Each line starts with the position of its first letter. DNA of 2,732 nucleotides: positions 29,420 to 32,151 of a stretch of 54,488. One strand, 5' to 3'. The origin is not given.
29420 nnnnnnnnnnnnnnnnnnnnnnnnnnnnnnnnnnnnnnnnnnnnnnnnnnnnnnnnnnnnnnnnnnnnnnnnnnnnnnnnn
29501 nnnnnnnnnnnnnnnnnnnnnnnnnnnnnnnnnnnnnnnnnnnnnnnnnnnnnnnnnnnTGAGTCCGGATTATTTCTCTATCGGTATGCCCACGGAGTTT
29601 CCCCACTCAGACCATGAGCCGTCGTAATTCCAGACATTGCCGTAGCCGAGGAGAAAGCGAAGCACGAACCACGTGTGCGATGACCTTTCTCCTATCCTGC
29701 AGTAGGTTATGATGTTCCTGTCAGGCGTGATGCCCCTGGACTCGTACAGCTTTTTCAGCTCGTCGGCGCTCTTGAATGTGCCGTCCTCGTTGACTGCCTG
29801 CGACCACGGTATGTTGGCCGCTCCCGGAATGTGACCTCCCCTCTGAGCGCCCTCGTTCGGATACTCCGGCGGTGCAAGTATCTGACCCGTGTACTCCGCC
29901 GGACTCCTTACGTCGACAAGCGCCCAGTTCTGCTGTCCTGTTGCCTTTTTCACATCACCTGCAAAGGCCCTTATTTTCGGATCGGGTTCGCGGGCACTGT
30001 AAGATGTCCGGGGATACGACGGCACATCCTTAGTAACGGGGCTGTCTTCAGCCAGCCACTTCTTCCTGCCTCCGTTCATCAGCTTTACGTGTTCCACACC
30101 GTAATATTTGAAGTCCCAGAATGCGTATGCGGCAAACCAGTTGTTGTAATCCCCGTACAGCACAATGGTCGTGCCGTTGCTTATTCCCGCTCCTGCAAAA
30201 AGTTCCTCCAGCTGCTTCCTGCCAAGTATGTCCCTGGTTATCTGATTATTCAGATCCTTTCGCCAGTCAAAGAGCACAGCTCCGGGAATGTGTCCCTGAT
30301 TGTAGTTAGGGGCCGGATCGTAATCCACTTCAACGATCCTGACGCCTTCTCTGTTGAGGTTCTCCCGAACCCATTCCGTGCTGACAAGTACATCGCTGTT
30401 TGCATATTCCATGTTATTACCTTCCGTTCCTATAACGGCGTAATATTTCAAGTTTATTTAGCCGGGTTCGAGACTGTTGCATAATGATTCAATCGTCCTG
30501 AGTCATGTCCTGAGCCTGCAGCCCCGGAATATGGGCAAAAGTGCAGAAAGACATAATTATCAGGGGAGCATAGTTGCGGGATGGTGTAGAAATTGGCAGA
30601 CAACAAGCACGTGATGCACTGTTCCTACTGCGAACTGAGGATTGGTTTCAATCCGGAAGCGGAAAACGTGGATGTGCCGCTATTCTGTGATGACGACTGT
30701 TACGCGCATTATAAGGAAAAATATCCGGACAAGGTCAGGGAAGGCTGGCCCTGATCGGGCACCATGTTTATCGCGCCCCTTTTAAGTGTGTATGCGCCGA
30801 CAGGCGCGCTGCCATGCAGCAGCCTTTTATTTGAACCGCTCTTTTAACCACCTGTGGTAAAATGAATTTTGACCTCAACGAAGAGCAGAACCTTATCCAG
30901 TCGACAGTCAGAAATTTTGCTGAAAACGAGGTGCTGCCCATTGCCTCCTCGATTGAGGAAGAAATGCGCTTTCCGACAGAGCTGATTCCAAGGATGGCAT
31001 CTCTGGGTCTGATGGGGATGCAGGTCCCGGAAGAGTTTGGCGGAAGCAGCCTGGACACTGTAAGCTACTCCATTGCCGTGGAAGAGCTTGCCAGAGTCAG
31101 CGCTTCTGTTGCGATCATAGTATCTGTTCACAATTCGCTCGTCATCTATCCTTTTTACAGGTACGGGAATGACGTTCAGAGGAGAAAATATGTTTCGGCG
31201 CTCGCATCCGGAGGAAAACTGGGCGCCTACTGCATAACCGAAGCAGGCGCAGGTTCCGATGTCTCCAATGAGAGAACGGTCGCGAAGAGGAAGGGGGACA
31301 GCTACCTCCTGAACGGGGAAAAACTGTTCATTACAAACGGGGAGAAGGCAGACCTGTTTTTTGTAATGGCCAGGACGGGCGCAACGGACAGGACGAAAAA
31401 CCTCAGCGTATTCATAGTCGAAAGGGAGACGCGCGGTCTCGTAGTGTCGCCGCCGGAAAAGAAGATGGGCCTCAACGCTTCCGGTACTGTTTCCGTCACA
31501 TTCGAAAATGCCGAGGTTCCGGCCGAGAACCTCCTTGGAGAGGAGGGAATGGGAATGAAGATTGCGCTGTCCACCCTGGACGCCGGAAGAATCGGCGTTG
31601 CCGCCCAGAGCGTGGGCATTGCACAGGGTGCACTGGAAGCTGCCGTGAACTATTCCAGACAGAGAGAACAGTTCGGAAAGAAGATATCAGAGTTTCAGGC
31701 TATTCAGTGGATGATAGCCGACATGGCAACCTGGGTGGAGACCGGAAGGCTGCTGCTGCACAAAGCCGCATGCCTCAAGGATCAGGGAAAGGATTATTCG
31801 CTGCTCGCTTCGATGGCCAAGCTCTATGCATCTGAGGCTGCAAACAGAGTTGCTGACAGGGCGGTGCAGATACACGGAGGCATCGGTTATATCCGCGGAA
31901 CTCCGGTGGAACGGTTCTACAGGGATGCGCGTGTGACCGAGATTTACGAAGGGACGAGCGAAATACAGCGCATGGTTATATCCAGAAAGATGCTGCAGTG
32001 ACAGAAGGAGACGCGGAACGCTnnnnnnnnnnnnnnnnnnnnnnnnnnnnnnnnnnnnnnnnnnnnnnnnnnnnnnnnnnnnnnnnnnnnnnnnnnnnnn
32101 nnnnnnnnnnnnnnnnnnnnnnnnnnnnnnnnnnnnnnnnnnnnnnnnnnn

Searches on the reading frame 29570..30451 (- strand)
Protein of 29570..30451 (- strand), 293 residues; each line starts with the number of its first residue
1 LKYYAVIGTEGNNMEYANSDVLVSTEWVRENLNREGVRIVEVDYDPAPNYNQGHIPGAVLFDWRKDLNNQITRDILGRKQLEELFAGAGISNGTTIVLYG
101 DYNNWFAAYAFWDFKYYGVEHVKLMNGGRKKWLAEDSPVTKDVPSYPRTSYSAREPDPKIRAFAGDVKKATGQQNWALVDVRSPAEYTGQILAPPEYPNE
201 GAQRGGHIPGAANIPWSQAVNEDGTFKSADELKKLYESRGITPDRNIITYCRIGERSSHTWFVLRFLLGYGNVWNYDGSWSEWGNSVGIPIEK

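Call 28: search_protein_families(library=pfam, proteins=[window:29570-30451:-], max_evalue=0.0001)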
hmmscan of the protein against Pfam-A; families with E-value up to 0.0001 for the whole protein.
window:29570-30451:- (293 aa): 1 family
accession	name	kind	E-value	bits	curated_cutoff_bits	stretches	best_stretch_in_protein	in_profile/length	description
PF00581.25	Rhodanese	-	2.8e-37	127.7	22.2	2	165-285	3-101/102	Rhodanese-like domain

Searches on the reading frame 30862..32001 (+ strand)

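Call 28: search_protein_families(library=pfam, proteins=[window:30862-32001:+], max_evalue=0.0001)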
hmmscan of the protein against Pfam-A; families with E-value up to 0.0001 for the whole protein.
window:30862-32001:+ (379 aa): 5 families
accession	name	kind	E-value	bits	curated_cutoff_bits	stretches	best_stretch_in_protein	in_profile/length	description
PF00441.29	Acyl-CoA_dh_1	-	1.2e-52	178.4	22.4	1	229-378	1-150/150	Acyl-CoA dehydrogenase, C-terminal domain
PF02771.21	Acyl-CoA_dh_N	-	1.3e-37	129.1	22.9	1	6-117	1-112/113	Acyl-CoA dehydrogenase, N-terminal domain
PF08028.16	Acyl-CoA_dh_2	-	4.9e-24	85.6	22.7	1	245-366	2-133/134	Acyl-CoA dehydrogenase, C-terminal domain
PF02770.24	Acyl-CoA_dh_M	-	3.3e-23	82.1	33.3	1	122-216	1-96/97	Acyl-CoA dehydrogenase, middle domain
PF22924.1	ACOX_C_alpha1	-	8.7e-08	32.6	27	1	262-368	49-159/169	Acyl-CoA oxidase, C-alpha1 domain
